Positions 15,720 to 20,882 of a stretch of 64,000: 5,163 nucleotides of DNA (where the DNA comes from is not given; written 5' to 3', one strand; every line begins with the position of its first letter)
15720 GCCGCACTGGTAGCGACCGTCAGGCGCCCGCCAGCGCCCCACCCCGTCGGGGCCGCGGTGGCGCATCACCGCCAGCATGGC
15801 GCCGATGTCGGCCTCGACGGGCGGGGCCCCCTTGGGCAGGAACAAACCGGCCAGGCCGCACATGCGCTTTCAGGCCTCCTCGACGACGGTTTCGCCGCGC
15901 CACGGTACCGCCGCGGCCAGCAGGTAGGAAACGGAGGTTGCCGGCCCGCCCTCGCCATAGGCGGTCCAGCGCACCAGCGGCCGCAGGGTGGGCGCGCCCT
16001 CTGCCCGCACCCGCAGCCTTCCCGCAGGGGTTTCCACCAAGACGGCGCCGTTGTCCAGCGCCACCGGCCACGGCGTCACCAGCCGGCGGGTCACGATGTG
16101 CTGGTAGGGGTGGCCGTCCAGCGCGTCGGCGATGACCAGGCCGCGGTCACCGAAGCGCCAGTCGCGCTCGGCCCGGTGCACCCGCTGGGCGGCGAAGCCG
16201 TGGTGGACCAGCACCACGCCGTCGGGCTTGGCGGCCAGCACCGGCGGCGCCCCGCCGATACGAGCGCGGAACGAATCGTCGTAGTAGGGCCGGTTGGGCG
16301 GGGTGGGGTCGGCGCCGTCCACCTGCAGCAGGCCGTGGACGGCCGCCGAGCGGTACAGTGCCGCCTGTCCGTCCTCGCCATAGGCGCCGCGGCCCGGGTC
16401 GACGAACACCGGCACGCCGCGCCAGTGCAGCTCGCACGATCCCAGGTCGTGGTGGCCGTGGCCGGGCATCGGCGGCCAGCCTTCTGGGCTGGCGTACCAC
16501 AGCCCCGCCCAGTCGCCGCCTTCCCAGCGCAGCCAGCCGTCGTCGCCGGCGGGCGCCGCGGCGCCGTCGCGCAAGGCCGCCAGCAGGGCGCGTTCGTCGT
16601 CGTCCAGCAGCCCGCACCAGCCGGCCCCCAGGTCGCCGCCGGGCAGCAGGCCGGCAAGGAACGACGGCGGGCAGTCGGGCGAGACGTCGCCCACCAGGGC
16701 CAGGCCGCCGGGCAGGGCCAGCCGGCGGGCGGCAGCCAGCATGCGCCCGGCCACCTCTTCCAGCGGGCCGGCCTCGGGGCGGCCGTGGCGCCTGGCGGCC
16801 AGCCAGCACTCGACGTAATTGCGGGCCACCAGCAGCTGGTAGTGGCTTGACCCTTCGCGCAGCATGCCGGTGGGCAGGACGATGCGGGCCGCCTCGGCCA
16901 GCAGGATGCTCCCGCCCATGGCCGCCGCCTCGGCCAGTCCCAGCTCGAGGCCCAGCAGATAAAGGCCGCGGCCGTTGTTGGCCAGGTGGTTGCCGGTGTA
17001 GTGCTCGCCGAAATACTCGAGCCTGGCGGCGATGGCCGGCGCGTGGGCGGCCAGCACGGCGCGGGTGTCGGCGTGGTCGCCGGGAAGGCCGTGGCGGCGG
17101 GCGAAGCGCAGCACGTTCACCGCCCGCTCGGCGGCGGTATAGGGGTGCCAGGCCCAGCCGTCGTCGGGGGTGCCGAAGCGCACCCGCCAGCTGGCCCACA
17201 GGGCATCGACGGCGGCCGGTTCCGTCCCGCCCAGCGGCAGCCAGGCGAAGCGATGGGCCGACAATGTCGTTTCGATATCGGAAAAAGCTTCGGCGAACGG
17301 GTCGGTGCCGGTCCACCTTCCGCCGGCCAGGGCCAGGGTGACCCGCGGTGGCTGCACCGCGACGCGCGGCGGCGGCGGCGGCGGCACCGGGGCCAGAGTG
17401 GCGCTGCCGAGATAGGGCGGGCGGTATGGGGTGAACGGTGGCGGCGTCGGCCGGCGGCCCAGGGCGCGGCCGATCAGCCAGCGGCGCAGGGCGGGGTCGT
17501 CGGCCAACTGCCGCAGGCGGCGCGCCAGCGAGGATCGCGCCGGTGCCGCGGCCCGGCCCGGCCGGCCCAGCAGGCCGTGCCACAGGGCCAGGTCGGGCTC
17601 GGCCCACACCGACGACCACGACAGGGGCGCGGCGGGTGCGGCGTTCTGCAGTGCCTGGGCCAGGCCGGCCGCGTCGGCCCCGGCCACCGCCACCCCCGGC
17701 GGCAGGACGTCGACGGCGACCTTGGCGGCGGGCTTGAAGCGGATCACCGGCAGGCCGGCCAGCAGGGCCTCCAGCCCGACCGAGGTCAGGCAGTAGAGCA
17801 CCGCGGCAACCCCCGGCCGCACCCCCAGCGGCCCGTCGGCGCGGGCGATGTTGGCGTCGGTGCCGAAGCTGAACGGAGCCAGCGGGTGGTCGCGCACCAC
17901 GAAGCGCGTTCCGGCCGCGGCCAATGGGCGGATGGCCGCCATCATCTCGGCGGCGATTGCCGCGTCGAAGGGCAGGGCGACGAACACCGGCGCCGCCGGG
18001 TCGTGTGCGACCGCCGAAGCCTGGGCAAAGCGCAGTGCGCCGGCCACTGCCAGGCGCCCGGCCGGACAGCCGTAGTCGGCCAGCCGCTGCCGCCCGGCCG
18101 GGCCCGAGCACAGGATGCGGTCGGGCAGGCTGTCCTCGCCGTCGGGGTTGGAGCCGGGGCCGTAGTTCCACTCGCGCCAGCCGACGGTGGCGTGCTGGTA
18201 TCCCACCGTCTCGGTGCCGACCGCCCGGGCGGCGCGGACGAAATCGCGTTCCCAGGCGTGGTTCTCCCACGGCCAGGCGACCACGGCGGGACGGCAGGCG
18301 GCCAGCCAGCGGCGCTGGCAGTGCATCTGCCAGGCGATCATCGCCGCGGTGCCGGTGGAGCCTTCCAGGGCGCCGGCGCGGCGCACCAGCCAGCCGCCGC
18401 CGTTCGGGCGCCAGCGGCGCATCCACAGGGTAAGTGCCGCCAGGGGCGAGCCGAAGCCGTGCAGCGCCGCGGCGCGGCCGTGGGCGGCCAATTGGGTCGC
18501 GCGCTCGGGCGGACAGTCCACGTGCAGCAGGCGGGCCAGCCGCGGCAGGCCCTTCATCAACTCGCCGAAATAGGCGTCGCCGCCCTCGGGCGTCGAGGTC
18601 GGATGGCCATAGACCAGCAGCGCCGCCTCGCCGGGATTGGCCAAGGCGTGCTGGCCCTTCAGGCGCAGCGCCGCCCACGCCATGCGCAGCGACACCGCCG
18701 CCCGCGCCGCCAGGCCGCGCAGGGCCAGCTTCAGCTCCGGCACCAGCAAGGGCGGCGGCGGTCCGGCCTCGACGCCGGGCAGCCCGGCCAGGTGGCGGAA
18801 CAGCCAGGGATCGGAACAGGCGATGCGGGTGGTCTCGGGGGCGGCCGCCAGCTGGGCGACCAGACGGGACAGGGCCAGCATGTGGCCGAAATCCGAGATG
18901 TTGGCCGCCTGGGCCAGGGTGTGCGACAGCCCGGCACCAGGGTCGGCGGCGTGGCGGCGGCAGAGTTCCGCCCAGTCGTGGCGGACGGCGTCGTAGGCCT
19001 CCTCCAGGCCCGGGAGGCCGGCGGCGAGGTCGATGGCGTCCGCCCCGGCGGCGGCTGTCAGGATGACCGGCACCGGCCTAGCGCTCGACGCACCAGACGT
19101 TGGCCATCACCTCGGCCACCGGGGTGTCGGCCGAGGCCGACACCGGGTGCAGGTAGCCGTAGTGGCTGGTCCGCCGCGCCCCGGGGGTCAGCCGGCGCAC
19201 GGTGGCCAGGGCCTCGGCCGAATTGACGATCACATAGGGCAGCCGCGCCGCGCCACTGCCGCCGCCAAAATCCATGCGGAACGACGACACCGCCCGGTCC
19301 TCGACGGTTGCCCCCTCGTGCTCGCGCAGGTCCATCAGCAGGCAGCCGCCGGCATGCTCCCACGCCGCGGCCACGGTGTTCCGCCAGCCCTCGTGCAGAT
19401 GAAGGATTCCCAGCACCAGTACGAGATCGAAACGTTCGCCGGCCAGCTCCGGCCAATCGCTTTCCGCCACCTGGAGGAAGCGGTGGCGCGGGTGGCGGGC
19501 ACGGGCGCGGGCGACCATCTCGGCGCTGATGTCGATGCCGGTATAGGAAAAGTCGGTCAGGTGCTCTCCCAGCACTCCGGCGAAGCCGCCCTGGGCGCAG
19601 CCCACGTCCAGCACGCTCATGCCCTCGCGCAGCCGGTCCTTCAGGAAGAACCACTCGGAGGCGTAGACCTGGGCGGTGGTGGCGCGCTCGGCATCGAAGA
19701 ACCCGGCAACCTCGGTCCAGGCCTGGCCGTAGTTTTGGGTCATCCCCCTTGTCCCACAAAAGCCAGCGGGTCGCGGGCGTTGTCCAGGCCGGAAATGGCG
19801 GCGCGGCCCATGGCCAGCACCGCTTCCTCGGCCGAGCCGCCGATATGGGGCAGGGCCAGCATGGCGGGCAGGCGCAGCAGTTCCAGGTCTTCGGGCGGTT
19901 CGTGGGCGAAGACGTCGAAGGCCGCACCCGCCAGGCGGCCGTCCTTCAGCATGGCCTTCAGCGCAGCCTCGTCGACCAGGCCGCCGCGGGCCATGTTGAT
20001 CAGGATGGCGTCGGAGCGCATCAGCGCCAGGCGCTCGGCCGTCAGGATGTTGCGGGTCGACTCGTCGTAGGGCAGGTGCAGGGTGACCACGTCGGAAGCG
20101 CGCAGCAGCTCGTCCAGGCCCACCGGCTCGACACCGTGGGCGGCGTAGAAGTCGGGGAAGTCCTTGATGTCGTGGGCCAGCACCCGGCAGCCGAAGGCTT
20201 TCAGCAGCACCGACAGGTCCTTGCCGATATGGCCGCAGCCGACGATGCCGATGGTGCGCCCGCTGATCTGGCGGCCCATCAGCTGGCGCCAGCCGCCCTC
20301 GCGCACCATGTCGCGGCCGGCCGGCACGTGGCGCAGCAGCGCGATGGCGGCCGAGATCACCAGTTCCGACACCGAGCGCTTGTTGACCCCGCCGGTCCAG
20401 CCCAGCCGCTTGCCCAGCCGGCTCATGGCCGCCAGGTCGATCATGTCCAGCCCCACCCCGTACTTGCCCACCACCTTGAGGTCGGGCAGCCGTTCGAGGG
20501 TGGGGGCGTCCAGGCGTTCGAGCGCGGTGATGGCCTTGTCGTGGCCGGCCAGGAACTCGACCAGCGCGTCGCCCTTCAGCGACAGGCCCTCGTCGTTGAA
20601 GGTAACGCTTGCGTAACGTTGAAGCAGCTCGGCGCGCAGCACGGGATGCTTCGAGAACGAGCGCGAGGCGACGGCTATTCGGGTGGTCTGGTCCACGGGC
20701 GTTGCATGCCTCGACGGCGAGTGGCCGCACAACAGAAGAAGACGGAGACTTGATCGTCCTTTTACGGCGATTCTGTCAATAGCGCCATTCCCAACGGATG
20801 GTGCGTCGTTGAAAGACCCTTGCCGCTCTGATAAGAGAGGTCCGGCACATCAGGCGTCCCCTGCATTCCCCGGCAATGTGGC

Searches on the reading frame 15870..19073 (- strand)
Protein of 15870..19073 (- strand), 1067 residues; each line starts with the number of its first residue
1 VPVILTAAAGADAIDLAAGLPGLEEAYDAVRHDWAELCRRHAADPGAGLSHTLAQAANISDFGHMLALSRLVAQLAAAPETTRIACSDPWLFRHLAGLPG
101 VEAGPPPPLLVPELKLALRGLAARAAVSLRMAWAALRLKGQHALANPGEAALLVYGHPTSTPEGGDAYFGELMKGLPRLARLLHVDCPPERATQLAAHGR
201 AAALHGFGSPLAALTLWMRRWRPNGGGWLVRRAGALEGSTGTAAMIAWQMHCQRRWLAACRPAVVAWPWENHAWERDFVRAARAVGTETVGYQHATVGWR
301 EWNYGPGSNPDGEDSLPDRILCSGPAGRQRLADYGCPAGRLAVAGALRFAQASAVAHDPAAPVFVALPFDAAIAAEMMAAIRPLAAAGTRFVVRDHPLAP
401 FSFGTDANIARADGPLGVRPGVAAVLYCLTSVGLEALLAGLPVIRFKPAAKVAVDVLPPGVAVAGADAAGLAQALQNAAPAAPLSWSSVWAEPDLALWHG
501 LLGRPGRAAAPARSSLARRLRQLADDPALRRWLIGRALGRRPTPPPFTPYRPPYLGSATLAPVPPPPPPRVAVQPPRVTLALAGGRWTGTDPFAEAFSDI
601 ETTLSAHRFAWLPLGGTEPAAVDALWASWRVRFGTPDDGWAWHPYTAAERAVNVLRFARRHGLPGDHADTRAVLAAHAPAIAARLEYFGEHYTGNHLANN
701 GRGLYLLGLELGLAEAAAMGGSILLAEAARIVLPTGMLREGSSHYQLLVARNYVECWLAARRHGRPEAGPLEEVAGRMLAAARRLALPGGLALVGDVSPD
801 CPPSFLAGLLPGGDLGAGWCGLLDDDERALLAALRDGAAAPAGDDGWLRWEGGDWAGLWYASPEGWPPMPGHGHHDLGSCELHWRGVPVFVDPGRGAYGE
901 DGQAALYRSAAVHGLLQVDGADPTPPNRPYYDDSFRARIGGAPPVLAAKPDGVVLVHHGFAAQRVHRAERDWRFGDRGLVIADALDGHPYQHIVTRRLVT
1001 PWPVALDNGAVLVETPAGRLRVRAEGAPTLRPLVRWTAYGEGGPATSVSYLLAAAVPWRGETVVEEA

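Call 7: search_protein_families(library=pfam, proteins=[window:15870-19073:-], max_evalue=0.001)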
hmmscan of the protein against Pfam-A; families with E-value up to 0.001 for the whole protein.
window:15870-19073:- (1067 aa): 1 family
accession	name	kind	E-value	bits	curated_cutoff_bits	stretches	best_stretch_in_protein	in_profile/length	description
PF07940.18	Hepar_II_III_C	-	2.3e-14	53.9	24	1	840-1040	7-212/237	Heparinase II/III-like, C-terminal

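Call 74: search_protein_families(library=ncbifam, proteins=[window:15870-19073:-], max_evalue=0.00001)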
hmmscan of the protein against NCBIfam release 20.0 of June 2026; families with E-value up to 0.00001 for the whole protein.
window:15870-19073:- (1067 aa): 1 family
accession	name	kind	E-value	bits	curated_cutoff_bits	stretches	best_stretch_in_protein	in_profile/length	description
TIGR04326.1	O_ant_LIC13510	subfamily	1.6e-15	56.5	250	1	253-503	327-601/602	TIGR04326 family surface carbohydrate biosynthesis protein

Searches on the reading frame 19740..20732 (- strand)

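Call 7: search_protein_families(library=pfam, proteins=[window:19740-20732:-], max_evalue=0.001)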
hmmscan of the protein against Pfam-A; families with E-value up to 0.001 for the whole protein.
window:19740-20732:- (330 aa): 4 families
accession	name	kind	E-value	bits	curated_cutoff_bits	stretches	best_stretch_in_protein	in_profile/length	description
PF02826.25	2-Hacid_dh_C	-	3.7e-55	186.5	25.1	1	127-298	2-178/178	D-isomer specific 2-hydroxyacid dehydrogenase, NAD binding domain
PF00389.36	2-Hacid_dh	-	2.8e-15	56.6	24.6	1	35-317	13-121/134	D-isomer specific 2-hydroxyacid dehydrogenase, catalytic domain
PF00670.27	AdoHcyase_NAD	-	5.9e-07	30.2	27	1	156-248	21-110/162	S-adenosyl-L-homocysteine hydrolase, NAD binding domain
PF07991.19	KARI_N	-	0.00086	19.4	20.6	0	156-244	2-91/165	Acetohydroxy acid isomeroreductase, NADPH-binding domain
